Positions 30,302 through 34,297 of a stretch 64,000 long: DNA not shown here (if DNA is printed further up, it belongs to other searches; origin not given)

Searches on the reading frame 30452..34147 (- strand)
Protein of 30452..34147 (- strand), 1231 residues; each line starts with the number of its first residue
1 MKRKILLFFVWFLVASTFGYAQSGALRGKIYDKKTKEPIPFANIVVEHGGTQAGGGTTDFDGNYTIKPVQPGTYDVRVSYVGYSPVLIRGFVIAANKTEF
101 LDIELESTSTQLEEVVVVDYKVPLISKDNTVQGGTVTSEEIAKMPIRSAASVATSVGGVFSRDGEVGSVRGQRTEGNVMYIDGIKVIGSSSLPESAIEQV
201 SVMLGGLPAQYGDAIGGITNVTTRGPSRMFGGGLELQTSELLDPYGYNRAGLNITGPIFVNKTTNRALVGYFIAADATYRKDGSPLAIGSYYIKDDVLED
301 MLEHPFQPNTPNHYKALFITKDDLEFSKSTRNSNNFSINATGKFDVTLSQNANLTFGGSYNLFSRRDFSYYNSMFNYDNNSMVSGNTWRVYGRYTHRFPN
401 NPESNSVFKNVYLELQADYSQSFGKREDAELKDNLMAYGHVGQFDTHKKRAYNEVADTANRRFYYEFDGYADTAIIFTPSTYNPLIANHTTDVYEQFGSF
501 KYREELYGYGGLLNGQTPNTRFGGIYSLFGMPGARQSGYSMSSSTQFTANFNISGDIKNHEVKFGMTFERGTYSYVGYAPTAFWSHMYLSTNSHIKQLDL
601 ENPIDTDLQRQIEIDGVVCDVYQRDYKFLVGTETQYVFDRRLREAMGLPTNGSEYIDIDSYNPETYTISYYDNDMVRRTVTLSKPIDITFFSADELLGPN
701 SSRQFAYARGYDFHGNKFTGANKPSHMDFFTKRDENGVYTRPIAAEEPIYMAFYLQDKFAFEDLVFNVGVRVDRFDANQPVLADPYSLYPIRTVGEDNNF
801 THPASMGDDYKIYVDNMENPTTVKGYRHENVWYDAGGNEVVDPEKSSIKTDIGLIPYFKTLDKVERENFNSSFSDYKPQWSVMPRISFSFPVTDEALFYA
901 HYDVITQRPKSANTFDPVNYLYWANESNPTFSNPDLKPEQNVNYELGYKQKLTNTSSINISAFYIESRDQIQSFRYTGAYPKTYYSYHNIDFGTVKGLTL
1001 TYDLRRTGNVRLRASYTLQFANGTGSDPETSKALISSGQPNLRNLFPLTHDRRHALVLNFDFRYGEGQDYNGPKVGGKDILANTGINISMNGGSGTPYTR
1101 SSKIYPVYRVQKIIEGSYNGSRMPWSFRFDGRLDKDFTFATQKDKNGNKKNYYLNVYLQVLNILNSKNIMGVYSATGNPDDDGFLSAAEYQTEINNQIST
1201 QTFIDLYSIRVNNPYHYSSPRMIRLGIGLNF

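Call 68: search_protein_families(library=pfam, max_evalue=0.00001, proteins=[window:30452-34147:-])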
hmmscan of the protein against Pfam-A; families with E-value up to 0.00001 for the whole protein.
window:30452-34147:- (1231 aa): 5 families
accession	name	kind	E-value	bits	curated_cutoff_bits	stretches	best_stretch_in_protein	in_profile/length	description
PF13715.12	CarbopepD_reg_2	-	3.9e-18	65.7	32.2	1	27-117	2-88/88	CarboxypepD_reg-like domain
PF13620.12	CarboxypepD_reg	-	6.7e-17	62.1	32.3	1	26-106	2-82/82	Carboxypeptidase regulatory-like domain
PF00593.30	TonB_dep_Rec_b-barrel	-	6.7e-13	49.7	27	1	507-1071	19-385/436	TonB dependent receptor-like, beta-barrel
PF14905.12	OMP_b-brl_3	-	2.5e-11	43.7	27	1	874-1071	151-345/408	Outer membrane protein beta-barrel family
PF07715.20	Plug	-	7.5e-07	30.1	23.9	1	135-218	11-107/107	TonB-dependent Receptor Plug Domain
